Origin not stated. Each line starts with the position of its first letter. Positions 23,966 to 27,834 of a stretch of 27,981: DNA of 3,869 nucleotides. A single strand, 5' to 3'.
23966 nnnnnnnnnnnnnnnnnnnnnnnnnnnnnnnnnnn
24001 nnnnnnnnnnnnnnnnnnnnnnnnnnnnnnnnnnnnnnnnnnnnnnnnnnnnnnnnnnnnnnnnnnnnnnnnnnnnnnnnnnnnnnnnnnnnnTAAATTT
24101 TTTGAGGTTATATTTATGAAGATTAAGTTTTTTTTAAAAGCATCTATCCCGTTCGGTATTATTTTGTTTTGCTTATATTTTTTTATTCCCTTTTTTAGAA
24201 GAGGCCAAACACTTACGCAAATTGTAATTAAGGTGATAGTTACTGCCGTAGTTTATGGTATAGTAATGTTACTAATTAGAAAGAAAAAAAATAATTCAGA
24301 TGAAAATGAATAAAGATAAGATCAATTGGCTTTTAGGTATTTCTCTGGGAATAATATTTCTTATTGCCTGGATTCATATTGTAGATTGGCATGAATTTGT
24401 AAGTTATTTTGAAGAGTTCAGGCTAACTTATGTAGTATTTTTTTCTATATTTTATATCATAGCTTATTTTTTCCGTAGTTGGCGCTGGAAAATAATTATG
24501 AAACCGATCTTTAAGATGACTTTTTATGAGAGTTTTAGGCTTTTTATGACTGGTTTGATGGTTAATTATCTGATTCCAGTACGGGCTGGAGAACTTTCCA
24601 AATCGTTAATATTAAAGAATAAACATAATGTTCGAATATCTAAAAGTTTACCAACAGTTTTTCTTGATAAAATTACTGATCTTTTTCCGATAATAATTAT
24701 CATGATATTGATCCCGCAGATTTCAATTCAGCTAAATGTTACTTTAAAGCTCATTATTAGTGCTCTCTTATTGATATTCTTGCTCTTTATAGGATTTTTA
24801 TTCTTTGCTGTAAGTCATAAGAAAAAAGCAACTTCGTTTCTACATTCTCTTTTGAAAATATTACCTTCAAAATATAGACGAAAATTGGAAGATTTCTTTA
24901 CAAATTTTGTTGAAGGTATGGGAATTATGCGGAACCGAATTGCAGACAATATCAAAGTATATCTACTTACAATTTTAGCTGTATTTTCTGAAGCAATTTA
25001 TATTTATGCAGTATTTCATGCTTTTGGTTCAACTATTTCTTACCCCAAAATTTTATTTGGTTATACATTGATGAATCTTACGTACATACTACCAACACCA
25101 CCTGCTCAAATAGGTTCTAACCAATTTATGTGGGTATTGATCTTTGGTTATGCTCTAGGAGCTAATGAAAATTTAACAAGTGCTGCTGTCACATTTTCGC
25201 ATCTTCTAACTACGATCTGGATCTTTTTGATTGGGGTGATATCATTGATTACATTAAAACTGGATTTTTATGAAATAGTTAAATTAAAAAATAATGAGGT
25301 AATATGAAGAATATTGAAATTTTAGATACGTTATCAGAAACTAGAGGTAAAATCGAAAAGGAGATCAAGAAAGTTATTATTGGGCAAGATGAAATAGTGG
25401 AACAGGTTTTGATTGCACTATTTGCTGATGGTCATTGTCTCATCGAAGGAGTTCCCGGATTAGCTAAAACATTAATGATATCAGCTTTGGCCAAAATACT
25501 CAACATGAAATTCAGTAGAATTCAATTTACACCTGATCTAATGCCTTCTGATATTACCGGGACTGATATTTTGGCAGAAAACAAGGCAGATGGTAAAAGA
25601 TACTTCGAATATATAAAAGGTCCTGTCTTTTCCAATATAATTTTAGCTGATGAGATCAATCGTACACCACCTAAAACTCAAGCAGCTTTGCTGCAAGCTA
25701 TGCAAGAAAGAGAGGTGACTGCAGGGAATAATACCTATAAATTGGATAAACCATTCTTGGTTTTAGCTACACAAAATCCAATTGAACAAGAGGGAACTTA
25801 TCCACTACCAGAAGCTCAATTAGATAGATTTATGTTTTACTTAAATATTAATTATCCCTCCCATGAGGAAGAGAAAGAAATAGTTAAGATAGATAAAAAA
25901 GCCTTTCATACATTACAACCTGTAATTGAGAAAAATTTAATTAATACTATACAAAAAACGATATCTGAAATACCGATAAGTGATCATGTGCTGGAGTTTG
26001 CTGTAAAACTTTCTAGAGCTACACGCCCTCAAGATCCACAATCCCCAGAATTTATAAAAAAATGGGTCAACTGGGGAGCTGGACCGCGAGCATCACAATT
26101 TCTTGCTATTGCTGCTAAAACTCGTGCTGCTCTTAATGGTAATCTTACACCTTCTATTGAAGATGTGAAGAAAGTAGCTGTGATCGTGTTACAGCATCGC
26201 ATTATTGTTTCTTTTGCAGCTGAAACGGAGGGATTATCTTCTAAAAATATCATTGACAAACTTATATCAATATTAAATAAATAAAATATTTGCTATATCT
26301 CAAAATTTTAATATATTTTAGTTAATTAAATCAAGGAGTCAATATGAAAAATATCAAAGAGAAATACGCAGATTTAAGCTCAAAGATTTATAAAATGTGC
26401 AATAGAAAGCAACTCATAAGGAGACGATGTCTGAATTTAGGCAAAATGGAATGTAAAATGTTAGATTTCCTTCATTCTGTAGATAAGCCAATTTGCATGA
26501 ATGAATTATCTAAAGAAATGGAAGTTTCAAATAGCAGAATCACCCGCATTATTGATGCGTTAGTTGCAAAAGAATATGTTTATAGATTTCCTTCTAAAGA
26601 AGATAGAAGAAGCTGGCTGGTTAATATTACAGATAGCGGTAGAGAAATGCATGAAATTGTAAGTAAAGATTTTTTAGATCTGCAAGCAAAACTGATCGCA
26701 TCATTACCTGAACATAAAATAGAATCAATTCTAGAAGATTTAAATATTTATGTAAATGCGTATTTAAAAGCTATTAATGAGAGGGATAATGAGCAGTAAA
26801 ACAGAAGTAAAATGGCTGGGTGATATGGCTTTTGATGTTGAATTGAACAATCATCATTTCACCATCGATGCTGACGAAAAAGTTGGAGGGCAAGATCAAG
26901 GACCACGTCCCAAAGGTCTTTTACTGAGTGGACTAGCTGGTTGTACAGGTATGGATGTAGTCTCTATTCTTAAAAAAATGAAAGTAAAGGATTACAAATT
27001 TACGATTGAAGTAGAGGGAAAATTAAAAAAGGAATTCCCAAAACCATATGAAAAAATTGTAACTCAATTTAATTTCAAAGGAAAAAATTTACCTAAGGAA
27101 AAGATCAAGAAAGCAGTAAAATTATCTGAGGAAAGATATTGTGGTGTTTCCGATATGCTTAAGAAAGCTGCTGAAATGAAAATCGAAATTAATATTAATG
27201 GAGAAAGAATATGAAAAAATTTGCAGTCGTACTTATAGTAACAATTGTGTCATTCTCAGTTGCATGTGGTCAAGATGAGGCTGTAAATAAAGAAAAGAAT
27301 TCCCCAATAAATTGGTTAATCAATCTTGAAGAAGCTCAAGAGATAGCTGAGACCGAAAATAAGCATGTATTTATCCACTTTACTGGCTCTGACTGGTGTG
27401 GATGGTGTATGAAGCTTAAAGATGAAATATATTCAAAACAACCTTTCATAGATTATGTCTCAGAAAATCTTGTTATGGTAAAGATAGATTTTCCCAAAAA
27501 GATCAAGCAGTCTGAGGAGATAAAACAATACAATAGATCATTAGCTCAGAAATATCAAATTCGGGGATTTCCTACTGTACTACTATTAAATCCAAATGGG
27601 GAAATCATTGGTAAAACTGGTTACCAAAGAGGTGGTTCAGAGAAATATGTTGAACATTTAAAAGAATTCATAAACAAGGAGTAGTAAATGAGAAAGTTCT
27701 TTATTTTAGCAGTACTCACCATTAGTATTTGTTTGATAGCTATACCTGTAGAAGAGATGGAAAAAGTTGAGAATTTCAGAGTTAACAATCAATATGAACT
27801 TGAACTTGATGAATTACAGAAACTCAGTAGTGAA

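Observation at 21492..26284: Six uncharacterised genes tightly packed behind the GGGPS gene: a candidate ether-lipid tailoring/export module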

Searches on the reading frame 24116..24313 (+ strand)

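Call 94: search_protein_families(library=pfam, proteins=[window:24116-24313:+], max_evalue=0.01)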
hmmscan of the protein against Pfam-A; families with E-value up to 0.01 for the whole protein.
window:24116-24313:+ (65 aa): 2 families
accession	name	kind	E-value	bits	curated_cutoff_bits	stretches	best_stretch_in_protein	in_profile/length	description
PF19942.4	DUF6404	-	0.0031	18.3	27.6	1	5-54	50-99/115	Family of unknown function (DUF6404)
PF06942.17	GlpM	-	0.0075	17.2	25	1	3-46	55-98/107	GlpM protein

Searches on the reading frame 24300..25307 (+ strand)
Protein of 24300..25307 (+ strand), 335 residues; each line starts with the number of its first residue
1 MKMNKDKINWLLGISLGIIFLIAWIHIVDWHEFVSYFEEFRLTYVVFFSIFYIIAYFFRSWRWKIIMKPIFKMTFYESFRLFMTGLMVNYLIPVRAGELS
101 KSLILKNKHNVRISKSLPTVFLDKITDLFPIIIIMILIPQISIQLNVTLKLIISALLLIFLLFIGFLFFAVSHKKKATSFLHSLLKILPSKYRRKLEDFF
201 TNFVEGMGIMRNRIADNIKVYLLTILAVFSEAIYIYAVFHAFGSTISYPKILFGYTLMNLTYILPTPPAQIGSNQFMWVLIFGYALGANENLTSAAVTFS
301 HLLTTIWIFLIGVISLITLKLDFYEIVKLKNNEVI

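Call 5: search_protein_families(library=pfam, proteins=[window:24300-25307:+], max_evalue=0.01)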
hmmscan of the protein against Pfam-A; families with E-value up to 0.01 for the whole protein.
window:24300-25307:+ (335 aa): 1 family
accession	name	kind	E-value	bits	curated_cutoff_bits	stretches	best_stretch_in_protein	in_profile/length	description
PF03706.18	LPG_synthase_TM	-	2e-37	129.7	33.4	1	11-312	2-302/302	Lysylphosphatidylglycerol synthase TM region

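Call 6: search_protein_families(library=ncbifam, proteins=[window:24300-25307:+], max_evalue=0.01)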
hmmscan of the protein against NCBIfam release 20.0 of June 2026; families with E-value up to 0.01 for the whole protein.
window:24300-25307:+ (335 aa): 2 families
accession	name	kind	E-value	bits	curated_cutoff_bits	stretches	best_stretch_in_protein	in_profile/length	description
TIGR00374.1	TIGR00374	subfamily_domain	1.6e-25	90.2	43.2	1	16-321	3-315/323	flippase-like domain-containing protein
TIGR03476.1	HpnL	subfamily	0.0072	15.7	195.65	1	7-253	2-252/318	putative membrane protein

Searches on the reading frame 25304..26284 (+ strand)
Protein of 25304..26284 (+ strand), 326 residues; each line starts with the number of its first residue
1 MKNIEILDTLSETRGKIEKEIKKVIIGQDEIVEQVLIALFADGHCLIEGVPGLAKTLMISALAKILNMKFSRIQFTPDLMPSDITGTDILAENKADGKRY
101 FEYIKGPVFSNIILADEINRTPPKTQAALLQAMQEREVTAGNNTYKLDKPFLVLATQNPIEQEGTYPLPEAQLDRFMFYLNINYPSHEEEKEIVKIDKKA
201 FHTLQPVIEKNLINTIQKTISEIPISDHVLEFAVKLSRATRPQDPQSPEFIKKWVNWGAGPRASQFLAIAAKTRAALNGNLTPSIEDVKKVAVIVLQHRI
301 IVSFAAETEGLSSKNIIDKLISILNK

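Call 5: search_protein_families(library=pfam, proteins=[window:25304-26284:+], max_evalue=0.01)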
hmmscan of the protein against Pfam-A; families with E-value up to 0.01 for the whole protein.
window:25304-26284:+ (326 aa): 7 families
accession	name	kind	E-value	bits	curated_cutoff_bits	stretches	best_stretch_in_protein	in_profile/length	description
PF07726.17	AAA_3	-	2.5e-63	212.2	27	1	44-178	1-131/131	ATPase family associated with various cellular activities (AAA)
PF17863.7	AAA_lid_2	-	6.7e-14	51.8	22.7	1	255-319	9-73/74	AAA lid domain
PF07728.20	AAA_5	-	1.9e-13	51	22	1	44-176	1-139/139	AAA domain (dynein-related subfamily)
PF20030.5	bpMoxR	-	3.4e-12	46.3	27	1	17-195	6-179/205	MoxR domain in the MoxR-vWA-beta-propeller ternary systems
PF00004.35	AAA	-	8.3e-07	30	21.2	1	46-159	2-110/131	ATPase family associated with various cellular activities (AAA)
PF00158.32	Sigma54_activat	-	0.00049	20.3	20.2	1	75-162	61-147/168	Sigma-54 interaction domain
PF05496.18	RuvB_N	-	0.0037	17.5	27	0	27-71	11-62/159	Holliday junction DNA helicase RuvB P-loop domain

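Call 6: search_protein_families(library=ncbifam, proteins=[window:25304-26284:+], max_evalue=0.01)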
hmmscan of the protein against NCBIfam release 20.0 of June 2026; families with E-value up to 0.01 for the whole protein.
window:25304-26284:+ (326 aa): 14 families
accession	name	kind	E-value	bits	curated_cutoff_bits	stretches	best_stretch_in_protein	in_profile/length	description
TIGR02031.1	BchD-ChlD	equivalog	1.6e-12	47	499.55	1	46-302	20-273/608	magnesium chelatase ATPase subunit D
TIGR02442.1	Cob-chelat-sub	hypoth_equivalog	6.7e-09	34.7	779.45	1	112-302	130-312/641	putative cobaltochelatase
NF047784.1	MadB_ATPase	equivalog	3.7e-07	29.6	475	1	111-197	140-221/298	MadB family AAA-type ATPase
NF010054.0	PRK13531.1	equivalog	6.9e-06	25.4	681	1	10-239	7-238/498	ATPase RavA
TIGR00764.1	lon_rel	equivalog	2.2e-05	23.3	516.6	1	24-68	19-63/608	ATP-dependent protease LonB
TIGR02030.1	BchI-ChlI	equivalog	9.2e-05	21.8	466.95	1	260-300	274-314/337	magnesium chelatase ATPase subunit I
TIGR00635.1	ruvB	equivalog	0.00017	20.7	299.05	1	42-217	30-188/305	Holliday junction branch migration DNA helicase RuvB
TIGR02640.1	gas_vesic_GvpN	equivalog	0.00023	20.7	266.8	1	114-196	110-196/262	gas vesicle protein GvpN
NF000868.0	PRK00080.1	equivalog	0.00054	18.9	282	0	26-72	28-81/330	Holliday junction branch migration DNA helicase RuvB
TIGR01650.1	PD_CobS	equivalog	0.0037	16.5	558.55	0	163-205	198-240/327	cobaltochelatase subunit CobS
NF009943.0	PRK13406.1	equivalog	0.0066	15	571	0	118-306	102-261/585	magnesium chelatase subunit D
NF049963.1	RespRegFlgRCampy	domain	0.007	15.3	750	1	112-199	231-320/429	fla regulon two-component system response regulator FlgR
NF001679.0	PRK00440.1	equivalog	0.0079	15.3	303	0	25-134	20-128/322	replication factor C small subunit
NF007689.0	PRK10365.1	equivalog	0.0089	14.9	760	0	76-211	202-334/441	sigma-54-dependent response regulator transcription factor ZraR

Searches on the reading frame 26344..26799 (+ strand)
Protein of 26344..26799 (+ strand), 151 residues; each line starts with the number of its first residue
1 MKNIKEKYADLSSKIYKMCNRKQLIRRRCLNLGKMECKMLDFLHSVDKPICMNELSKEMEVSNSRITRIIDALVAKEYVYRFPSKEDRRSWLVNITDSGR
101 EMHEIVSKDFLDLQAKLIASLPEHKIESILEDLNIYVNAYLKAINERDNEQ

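Call 15: search_protein_families(library=pfam, proteins=[window:26344-26799:+], max_evalue=0.001)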
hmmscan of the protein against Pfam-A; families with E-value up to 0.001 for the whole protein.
window:26344-26799:+ (151 aa): 6 families
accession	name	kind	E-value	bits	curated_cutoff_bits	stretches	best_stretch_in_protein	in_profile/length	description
PF01047.28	MarR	-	5.6e-10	39.4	24.6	1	50-90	18-58/59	MarR family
PF12802.13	MarR_2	-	1.6e-07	31.8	27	1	35-90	6-61/61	MarR family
PF22381.2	Staph_reg_Sar_Rot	-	1.3e-06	28.8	27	1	35-102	15-81/85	Transcriptional regulator SarA/Rot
PF13601.12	HTH_34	-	6.4e-06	26.7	27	1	38-104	4-70/80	Winged helix DNA-binding domain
PF13463.12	HTH_27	-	0.00013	22.6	22.2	1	53-99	22-68/68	Winged helix DNA-binding domain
PF01978.25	TrmB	-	0.00067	19.9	25.6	0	29-85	3-58/68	Sugar-specific transcriptional regulator TrmB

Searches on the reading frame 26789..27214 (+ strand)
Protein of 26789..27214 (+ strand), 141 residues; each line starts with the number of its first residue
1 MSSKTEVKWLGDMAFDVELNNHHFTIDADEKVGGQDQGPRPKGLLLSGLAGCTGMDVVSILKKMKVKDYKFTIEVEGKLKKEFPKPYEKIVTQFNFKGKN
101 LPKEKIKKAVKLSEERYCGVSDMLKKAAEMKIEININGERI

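Call 73: search_protein_families(library=pfam, proteins=[window:26789-27214:+], max_evalue=0.001)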
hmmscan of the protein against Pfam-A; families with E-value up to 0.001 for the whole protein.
window:26789-27214:+ (141 aa): 1 family
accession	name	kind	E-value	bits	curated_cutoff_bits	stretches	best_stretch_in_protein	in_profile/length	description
PF02566.24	OsmC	-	3.2e-20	72.8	27.5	1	34-133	1-100/100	OsmC-like protein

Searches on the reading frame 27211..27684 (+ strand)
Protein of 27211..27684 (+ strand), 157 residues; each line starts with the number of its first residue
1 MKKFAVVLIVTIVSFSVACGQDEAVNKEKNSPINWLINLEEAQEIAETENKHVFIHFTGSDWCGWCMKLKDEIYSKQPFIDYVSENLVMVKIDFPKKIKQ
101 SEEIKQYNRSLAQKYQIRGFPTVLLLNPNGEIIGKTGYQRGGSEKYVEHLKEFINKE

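Call 73: search_protein_families(library=pfam, proteins=[window:27211-27684:+], max_evalue=0.001)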
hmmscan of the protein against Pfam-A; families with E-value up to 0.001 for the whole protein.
window:27211-27684:+ (157 aa): 5 families
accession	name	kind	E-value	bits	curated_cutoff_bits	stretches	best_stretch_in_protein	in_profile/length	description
PF13098.12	Thioredoxin_2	-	2.8e-13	50.5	27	1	46-139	1-95/104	Thioredoxin-like domain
PF03190.21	Thioredox_DsbH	-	1.6e-12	48.1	27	1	26-151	13-134/163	Protein of unknown function, DUF255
PF13899.12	Thioredoxin_7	-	7.2e-11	42.5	27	1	35-128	2-83/83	Thioredoxin-like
PF00085.26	Thioredoxin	-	3.7e-08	33.7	23.5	1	44-136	13-89/103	Thioredoxin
PF13905.12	Thioredoxin_8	-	2.2e-05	25.2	27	0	57-132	7-94/94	Thioredoxin-like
